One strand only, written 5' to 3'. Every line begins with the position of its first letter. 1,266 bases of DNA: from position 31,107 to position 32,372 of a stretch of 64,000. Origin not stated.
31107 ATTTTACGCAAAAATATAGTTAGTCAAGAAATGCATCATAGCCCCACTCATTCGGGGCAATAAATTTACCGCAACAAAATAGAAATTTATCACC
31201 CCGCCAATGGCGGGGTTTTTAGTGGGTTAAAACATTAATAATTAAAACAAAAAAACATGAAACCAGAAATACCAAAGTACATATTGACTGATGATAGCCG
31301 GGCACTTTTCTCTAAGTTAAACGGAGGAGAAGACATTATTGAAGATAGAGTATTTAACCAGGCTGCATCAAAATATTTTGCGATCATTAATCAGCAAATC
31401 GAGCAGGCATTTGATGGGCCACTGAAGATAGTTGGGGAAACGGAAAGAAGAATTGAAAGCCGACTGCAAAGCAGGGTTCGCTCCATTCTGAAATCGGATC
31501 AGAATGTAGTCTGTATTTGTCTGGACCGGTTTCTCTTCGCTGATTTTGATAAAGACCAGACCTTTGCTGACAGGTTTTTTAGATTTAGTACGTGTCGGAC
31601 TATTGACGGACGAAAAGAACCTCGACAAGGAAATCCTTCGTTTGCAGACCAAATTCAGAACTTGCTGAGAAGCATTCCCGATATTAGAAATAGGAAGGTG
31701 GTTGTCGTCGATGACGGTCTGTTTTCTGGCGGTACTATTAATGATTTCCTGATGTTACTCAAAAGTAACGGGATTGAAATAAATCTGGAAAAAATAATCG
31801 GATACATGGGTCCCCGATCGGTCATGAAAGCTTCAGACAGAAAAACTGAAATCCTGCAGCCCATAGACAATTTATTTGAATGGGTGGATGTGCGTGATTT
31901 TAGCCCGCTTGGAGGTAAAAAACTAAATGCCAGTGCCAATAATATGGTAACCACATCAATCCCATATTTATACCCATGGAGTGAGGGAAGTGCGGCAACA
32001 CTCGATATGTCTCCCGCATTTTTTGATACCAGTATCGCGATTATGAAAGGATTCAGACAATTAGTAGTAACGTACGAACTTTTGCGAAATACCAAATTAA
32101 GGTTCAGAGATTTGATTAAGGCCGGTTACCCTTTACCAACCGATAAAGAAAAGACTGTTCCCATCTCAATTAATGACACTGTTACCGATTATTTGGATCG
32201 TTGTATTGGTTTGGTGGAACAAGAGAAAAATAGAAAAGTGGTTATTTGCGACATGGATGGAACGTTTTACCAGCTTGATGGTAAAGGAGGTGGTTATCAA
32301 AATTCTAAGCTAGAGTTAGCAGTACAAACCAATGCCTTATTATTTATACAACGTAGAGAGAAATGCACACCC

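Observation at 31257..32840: PRT-like / HAD-hydrolase fusion protein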

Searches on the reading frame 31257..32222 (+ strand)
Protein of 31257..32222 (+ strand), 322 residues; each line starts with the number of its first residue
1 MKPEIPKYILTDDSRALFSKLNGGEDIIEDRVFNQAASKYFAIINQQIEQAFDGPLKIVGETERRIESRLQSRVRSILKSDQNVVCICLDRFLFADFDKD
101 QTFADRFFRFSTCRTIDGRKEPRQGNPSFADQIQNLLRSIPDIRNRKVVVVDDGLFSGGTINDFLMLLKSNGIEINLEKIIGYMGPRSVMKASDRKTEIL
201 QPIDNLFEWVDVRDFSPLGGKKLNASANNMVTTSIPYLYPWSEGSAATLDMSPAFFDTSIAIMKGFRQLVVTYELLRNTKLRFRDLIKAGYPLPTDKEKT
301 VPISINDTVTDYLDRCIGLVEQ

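Call 25: search_solved_structures(query=A2, max_evalue=10, show_alignments=3)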
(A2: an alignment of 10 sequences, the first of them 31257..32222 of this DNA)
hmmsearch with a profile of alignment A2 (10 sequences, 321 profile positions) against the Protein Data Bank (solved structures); distinct sequences matched with E-value up to 10: 26.
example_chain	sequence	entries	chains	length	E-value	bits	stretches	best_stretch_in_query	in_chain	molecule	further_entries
4p81_A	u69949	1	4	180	0.048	16.1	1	142-177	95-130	Ancestral PyrR protein (Orange)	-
4p80_A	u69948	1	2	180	0.11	14.9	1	141-173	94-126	Ancestral PyrR protein (Green)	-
4p84_A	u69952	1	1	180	0.12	14.8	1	142-172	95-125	Bifunctional protein PyrR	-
4p3k_A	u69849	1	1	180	0.14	14.7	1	142-173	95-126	Ancestral PyrR protein (Plum)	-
1u9y_A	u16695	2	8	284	0.2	14.1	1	138-181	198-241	Ribose-phosphate pyrophosphokinase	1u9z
4lyy_A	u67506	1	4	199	0.2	14.1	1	120-169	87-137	Hypoxanthine phosphoribosyltransferase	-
1non_A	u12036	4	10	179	0.22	14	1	143-172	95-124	PyrR bifunctional protein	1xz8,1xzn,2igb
4rqa_A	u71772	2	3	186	0.23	13.9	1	135-184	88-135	Hypoxanthine phosphoribosyltransferase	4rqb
4ote_A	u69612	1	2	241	0.25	13.8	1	146-224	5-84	Lipoprotein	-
1a3c_A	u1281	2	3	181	0.25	13.8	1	142-172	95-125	PYRIMIDINE OPERON REGULATORY PROTEIN PYRR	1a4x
4p82_A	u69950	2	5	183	0.25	13.8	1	142-172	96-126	Bifunctional protein PyrR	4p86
1g9s_A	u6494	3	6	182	0.36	13.3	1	132-171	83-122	HYPOXANTHINE PHOSPHORIBOSYLTRANSFERASE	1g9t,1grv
3lpn_A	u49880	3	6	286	0.44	13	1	134-197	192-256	Ribose-phosphate pyrophosphokinase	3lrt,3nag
3mbi_A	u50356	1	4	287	0.44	13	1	134-197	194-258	Ribose-phosphate pyrophosphokinase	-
8cag_A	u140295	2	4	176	0.45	12.9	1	133-171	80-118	Hypoxanthine phosphoribosyltransferase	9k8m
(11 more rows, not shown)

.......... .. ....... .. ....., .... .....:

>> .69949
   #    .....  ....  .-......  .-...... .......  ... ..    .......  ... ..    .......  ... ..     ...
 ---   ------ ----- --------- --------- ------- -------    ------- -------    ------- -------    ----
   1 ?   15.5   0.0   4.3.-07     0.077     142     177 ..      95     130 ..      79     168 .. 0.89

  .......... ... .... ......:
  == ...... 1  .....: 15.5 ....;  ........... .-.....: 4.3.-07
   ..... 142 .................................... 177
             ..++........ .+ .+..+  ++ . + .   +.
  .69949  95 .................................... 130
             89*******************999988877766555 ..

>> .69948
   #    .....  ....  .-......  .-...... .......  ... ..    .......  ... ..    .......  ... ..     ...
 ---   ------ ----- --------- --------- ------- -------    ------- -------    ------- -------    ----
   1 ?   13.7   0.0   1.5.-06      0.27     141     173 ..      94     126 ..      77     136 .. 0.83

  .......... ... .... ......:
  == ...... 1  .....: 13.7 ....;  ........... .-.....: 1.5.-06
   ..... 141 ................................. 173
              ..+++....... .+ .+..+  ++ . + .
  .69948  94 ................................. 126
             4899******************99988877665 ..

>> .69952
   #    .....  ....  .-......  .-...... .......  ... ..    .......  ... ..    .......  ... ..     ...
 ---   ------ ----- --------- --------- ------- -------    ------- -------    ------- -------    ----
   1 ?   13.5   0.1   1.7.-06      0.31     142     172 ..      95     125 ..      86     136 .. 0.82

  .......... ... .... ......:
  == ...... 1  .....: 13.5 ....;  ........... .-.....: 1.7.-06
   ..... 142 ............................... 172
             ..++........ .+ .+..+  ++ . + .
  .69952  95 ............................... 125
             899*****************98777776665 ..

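Call 30: search_protein_representatives(alignment_id=A2)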
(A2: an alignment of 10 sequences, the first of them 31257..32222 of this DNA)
Query: 10 sequences, 321 profile positions. Proteins with E-value up to 0.001 (for the whole library): 477; up to 1e-10: 116; up to 1e-30: 45. The best 150 are listed.
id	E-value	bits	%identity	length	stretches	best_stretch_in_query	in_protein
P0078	1.4e-114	399.1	-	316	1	1-320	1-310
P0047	1.4e-104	366.2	-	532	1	3-320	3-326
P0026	1.6e-103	362.8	-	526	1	5-320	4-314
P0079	1.8e-100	352.8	-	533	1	6-320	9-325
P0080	6.1e-99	347.7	-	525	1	4-320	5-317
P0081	8.1e-99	347.3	-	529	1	2-320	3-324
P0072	1.0e-95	337.1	-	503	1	1-320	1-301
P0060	1.1e-94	333.7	-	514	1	6-320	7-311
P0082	2.2e-93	329.4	-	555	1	3-319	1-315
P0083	3.3e-91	322.3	-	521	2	2-320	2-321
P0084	2.6e-89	316.1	-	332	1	3-316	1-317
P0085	3.8e-88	312.2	-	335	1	5-320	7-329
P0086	9.1e-83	294.6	-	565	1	3-320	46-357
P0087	3.2e-78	279.6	-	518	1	4-319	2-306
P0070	1.8e-75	270.6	-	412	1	112-320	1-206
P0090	5.0e-62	226.4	-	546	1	3-295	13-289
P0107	9.9e-42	159.7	-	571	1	7-296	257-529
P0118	5.1e-30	121.2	-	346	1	7-317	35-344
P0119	7.1e-30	120.8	-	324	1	7-317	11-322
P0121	1.1e-27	113.6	-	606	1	8-313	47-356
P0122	3.4e-27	112.0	-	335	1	8-318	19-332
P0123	7.5e-27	110.8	-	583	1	7-314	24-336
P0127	8.9e-25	104.0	-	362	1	37-312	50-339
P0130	4.9e-24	101.6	-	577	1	6-312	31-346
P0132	5.1e-23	98.2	-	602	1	7-316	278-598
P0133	2.0e-22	96.3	-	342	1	7-316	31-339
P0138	2.0e-17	79.9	-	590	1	8-318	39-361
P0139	9.5e-17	77.6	-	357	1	45-313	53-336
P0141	1.8e-16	76.7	-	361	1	34-312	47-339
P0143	2.9e-16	76.0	-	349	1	28-318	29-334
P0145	2.2e-15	73.2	-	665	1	28-296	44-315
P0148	7.6e-15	71.4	-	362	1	8-314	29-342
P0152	8.2e-14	68.0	-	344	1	5-319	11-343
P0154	3.5e-13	65.9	-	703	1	48-270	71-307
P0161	1.9e-12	63.5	-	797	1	31-275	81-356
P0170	7.7e-12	61.5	-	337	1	6-312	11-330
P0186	6.2e-11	58.5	-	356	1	5-319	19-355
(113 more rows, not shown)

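Call 31: search_protein_families(library=pfam, proteins=[P0107, P0132, P0121, P0123, P0130, P0138, P0145, P0154, P0161, P0090], max_evalue=0.001)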
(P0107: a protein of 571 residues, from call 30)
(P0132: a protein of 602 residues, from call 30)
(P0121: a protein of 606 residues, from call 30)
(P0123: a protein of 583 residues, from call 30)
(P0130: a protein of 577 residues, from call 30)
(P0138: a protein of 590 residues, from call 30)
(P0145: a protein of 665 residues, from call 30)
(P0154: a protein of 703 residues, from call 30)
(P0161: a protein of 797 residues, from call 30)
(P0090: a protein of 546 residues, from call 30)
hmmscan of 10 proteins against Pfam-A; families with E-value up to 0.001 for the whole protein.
P0107 (571 aa): 1 family
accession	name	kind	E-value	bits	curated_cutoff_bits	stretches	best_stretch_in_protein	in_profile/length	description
PF00156.33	Pribosyltran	-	5.8e-06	26.2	26.3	1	371-412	78-114/158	Phosphoribosyl transferase domain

P0132 (602 aa): 3 families
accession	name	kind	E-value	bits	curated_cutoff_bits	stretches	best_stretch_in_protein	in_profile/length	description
PF00702.32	Hydrolase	-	7.5e-14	53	26.4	1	27-208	1-191/191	haloacid dehalogenase-like hydrolase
PF13242.12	Hydrolase_like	-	8e-09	35.7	22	1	175-215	9-49/75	HAD-hyrolase-like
PF13419.12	HAD_2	-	1.3e-07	32.4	23.8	1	109-214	77-178/178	Haloacid dehalogenase-like hydrolase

P0121 (606 aa): 3 families
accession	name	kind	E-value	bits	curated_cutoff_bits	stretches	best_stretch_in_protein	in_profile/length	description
PF00625.27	Guanylate_kin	-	1.4e-05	25.3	25.2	1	397-547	3-153/182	Guanylate kinase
PF13401.12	AAA_22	-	0.00016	22.4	27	1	394-433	3-33/130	AAA domain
PF13671.12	AAA_33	-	0.00038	21.2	27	0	398-441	1-43/143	AAA domain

P0123 (583 aa): 2 families
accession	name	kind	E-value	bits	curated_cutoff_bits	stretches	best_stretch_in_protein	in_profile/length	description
PF00625.27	Guanylate_kin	-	2.9e-07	30.8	25.2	1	375-552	2-166/182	Guanylate kinase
PF13671.12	AAA_33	-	0.0008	20.2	27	0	377-422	1-45/143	AAA domain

P0130 (577 aa): 0 families

P0138 (590 aa): 2 families
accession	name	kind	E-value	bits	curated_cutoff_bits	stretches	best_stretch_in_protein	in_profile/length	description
PF00625.27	Guanylate_kin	-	1.7e-06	28.3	25.2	1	396-537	2-146/182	Guanylate kinase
PF13671.12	AAA_33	-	0.00056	20.7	27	0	398-533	1-124/143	AAA domain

P0145 (665 aa): 0 families

P0154 (703 aa): 0 families

P0161 (797 aa): 1 family
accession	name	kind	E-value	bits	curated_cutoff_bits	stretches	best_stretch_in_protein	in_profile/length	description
PF00156.33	Pribosyltran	-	1.1e-07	31.8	26.3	1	171-250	56-127/158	Phosphoribosyl transferase domain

P0090 (546 aa): 4 families
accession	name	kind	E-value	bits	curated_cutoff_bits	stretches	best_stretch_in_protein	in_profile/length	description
PF00702.32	Hydrolase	-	1.9e-15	58.2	26.4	1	339-529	2-191/191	haloacid dehalogenase-like hydrolase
PF13419.12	HAD_2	-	1.8e-11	44.9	23.8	1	437-534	80-177/178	Haloacid dehalogenase-like hydrolase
PF13242.12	Hydrolase_like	-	5.8e-05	23.4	22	1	496-536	9-49/75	HAD-hyrolase-like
PF08282.18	Hydrolase_3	-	0.00067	19.9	20.9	0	491-517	186-212/255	haloacid dehalogenase-like hydrolase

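Call 33: predict_structure(alignment_id=A2)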
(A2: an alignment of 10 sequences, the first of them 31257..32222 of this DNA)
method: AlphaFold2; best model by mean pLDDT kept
length: 322 residues; sequences in the alignment: 10
mean_pLDDT: 91.3   pTM: 0.88
mean pLDDT of the five models: 91.3, 89.7, 88.5, 87.8, 82.7
residues with pLDDT >= 90: 235; 70-90: 82; 50-70: 4; < 50: 1
segments of 3 or more residues with pLDDT < 50: none
pLDDT, mean of each block of 10 residues (from residue 1): 82 90 78 95 95 88 92 95 94 82 92 86 87 94 95 88 91 93 91 84 93 95 85 95 94 95 98 94 93 94 95 97 92
secondary structure, 60 per line:
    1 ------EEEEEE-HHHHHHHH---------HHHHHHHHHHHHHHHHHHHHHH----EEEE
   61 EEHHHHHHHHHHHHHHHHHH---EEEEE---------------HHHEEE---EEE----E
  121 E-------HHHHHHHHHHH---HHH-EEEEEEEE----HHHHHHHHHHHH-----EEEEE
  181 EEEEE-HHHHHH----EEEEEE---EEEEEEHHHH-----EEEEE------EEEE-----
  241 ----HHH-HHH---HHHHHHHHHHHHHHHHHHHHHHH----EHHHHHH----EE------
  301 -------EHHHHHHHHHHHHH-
elements in order: E7-12 H14-21 H31-52 E57-62 H63-80 E84-88 E107-109 E113-115 H129-139 E147-154 H159-170 E176-185 H187-192 E197-202 E206-211 H212-215 E221-225 E232-235 H255-277 H283-288 H309-321

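Call 36: fold_search(model_id=the predicted structure, library=pdb)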
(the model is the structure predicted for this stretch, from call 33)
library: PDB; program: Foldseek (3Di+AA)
matches with E <= 10: 1085; with E <= 0.001: 0
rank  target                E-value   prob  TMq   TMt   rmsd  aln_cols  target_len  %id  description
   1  5esx_B                2.1e-03  0.99  0.22  0.34   8.1       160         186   16  Crystal structure of hypoxanthine-guanine phosphoribosyltransferase complexed with GMP from Legionella pneumophila (released 2016-03-30)
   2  2vfa_B                2.6e-03  0.97  0.22  0.31   7.6       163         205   13  Crystal structure of a chimera of Plasmodium falciparum and human hypoxanthine-guanine phosphoribosyl transferases (released 2008-06-17)
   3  4paw_A                3.1e-03  0.99  0.26  0.39   8.1       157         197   15  Structure of hypothetical protein HP1257. (released 2015-05-06)
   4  4rv4_A                3.5e-03  1.00  0.25  0.36   6.7       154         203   14  2.65 Angstrom Resolution Crystal Structure of an orotate phosphoribosyltransferase from Bacillus anthracis str. 'Ames  (released 2014-12-17)
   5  3m3h                  3.9e-03  0.99  0.24  0.35   7.2       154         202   14  1.75 Angstrom resolution crystal structure of an orotate phosphoribosyltransferase from Bacillus anthracis str. 'Ames An (released 2010-04-14)
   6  4paw_B                5.3e-03  1.00  0.29  0.43   4.5       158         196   13  Structure of hypothetical protein HP1257. (released 2015-05-06)
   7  7y94_B                6.0e-03  0.99  0.27  0.43   4.9       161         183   14  Crystal structure of Escherichia coli Adenine Phosphoribosyltransferase (APRT) in complex with Adenine (released 2023-08-02)
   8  4rv4_B                6.4e-03  0.99  0.25  0.34   7.0       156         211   14  2.65 Angstrom Resolution Crystal Structure of an orotate phosphoribosyltransferase from Bacillus anthracis str. 'Ames  (released 2014-12-17)
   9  4lza_B                6.8e-03  0.99  0.28  0.46   5.7       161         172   15  Crystal structure of adenine phosphoribosyltransferase from Thermoanaerobacter pseudethanolicus ATCC 33223, NYSGRC Tar (released 2013-08-14)
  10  9l6j                  7.2e-03  0.99  0.28  0.47   5.3       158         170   11  Structural studies on the conformation changes induced by ligand binding in an Adenine phosphoribosyltransferase (FnAPRT (released 2025-12-24)
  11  3ohp_C                7.2e-03  0.99  0.25  0.42   6.4       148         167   15  Crystal structure of HGPRT from Vibrio cholerae (released 2010-09-01)
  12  5esw_A                9.2e-03  0.95  0.23  0.35   7.8       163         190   16  Crystal structure of Apo hypoxanthine-guanine phosphoribosyltransferase from Legionella pneumophila (released 2016-03-30)
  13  5zgo_A                1.0e-02  0.97  0.24  0.39   5.8       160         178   14  Crystal structure of APRT2 from Thermus thermophilus HB8 (released 2019-03-06)
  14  9e5g_B                1.0e-02  0.95  0.23  0.31   7.9       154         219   14  Cryo-EM structure of Burkholderia cenocepacia orotate phosphoribosyltransferase (released 2025-02-19)
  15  5knr_B                1.0e-02  0.91  0.22  0.36   8.0       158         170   18  E. coli HPRT in complexed with 9-[(N-phosphonoethyl-N-phosphonoethoxyethyl)-2-aminoethyl]-guanine (released 2017-07-19)
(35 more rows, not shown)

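Call 37: list_cluster_members(proteins=[P0118, P0119, P0122, P0127, P0133, P0121, P0123, P0132, P0107, P0161])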
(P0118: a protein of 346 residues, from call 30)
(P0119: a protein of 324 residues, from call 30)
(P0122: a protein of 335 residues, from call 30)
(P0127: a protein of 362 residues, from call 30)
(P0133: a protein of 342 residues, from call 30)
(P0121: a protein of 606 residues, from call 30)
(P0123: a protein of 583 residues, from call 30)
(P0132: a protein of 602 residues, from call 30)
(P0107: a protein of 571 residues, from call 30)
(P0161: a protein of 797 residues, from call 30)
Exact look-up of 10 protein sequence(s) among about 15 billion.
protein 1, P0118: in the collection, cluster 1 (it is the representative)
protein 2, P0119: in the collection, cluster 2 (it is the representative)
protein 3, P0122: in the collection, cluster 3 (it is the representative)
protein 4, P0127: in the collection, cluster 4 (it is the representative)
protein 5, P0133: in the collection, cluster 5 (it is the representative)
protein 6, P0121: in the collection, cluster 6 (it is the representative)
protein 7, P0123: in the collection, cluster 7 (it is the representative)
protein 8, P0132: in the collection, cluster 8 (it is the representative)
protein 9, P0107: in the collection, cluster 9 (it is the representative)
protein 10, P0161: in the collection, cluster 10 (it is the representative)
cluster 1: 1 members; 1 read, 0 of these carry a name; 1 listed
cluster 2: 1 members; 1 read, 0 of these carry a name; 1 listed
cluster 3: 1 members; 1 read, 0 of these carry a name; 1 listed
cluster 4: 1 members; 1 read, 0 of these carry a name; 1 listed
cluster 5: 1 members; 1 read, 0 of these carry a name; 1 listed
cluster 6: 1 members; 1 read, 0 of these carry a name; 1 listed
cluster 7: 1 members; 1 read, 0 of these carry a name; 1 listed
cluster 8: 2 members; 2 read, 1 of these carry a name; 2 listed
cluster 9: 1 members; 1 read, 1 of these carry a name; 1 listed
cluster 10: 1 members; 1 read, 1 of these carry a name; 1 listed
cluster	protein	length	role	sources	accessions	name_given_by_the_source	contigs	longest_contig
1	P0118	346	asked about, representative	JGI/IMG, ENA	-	-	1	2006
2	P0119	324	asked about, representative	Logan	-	-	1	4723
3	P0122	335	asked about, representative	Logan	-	-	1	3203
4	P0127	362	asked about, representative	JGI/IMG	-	-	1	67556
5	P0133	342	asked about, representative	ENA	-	-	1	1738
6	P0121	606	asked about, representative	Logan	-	-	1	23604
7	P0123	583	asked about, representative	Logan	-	-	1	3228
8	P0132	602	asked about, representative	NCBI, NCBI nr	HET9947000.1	MAG TPA: HAD family hydrolase [Patescibacteria group bacterium] | HAD family hydrolase [Patescibacteria group bacterium]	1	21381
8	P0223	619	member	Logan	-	-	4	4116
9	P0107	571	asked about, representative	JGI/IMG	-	hypothetical protein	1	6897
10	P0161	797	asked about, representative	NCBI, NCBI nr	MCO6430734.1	MAG: phosphoribosyltransferase [Deltaproteobacteria bacterium] | phosphoribosyltransferase [Deltaproteobacteria bacterium]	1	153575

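Call 38: find_encoding_contigs(protein=P0121, flank=6000, max_places=1)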
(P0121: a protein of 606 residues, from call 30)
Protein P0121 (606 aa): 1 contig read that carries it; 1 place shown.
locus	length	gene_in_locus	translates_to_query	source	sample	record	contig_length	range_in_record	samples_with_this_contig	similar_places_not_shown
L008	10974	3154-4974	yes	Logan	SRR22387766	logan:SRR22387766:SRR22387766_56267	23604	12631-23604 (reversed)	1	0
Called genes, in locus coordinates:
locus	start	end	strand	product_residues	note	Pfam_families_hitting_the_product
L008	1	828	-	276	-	?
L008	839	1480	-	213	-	PF13483:Lactamase_B_3, PF12706:Lactamase_B_2 (faint)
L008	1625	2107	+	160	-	-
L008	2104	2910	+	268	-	-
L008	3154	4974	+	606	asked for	PF00625:Guanylate_kin (faint)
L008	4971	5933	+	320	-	PF01156:IU_nuc_hydro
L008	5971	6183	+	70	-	-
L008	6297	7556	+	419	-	PF13393:tRNA-synt_His, PF00587:tRNA-synt_2b, PF03129:HGTP_anticodon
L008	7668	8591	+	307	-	PF00892:EamA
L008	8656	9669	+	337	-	-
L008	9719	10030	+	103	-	PF01197:Ribosomal_L31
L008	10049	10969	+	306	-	PF03462:PCRF, PF00472:RF-1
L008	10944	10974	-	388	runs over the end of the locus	PF00089:Trypsin, PF13365:Trypsin_2, PF00595:PDZ (weak), PF13180:PDZ_2, PF17820:PDZ_6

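Call 39: find_encoding_contigs(protein=P0132, flank=6000, max_places=1)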
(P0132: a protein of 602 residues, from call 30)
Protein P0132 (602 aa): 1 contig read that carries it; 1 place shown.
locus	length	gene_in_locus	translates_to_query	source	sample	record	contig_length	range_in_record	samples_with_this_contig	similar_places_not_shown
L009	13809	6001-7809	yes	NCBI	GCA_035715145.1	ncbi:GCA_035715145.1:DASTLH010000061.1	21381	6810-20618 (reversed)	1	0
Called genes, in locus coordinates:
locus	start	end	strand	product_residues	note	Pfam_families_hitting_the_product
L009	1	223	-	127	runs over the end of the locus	-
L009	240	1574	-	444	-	PF00772:DnaB, PF03796:DnaB_C, PF13481:AAA_25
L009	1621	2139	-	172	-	-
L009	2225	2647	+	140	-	PF09136:Glucodextran_B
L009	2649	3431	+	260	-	-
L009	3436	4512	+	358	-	PF01321:Creatinase_N, PF00557:Peptidase_M24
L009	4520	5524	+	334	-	PF01594:AI-2E_transport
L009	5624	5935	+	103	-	PF01371:Trp_repressor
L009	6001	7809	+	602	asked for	PF00702:Hydrolase, PF13419:HAD_2 (weak), PF13242:Hydrolase_like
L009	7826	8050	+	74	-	-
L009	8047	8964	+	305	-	PF01156:IU_nuc_hydro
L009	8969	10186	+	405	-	PF13393:tRNA-synt_His, PF00587:tRNA-synt_2b (weak), PF13393:tRNA-synt_His, PF03129:HGTP_anticodon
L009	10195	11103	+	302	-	PF00892:EamA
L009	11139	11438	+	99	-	PF01197:Ribosomal_L31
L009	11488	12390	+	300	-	PF03462:PCRF, PF00472:RF-1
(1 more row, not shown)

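Call 40: find_encoding_contigs(protein=P0127, flank=6000, max_places=1)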
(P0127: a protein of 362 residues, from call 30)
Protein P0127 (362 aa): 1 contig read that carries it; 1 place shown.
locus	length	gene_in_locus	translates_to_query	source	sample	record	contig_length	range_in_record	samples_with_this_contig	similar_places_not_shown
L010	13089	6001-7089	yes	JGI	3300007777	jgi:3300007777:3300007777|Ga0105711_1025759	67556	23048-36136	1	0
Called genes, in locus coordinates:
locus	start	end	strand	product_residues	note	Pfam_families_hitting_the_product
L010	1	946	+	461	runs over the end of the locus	PF01336:tRNA_anti-codon, PF00152:tRNA-synt_2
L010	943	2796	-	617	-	PF13328:HD_4, PF01966:HD (weak), PF04607:RelA_SpoT, PF02824:TGS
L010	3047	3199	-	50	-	-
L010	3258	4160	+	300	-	PF00892:EamA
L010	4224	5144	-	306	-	PF01156:IU_nuc_hydro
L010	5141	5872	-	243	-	PF00702:Hydrolase, PF13419:HAD_2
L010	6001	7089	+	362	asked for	-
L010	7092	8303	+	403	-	PF04389:Peptidase_M28 (faint), PF01546:Peptidase_M20, PF07687:M20_dimer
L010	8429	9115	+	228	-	PF00583:Acetyltransf_1, PF13508:Acetyltransf_7, PF13673:Acetyltransf_10, PF08445:FR47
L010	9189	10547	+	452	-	PF13393:tRNA-synt_His, PF03129:HGTP_anticodon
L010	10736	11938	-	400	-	PF00579:tRNA-synt_1b, PF22421:SYY_C-terminal (weak), PF01479:S4 (weak)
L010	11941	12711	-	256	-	PF23023:Anti-Pycsar_Apyc1, PF00753:Lactamase_B, PF12706:Lactamase_B_2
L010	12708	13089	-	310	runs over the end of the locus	-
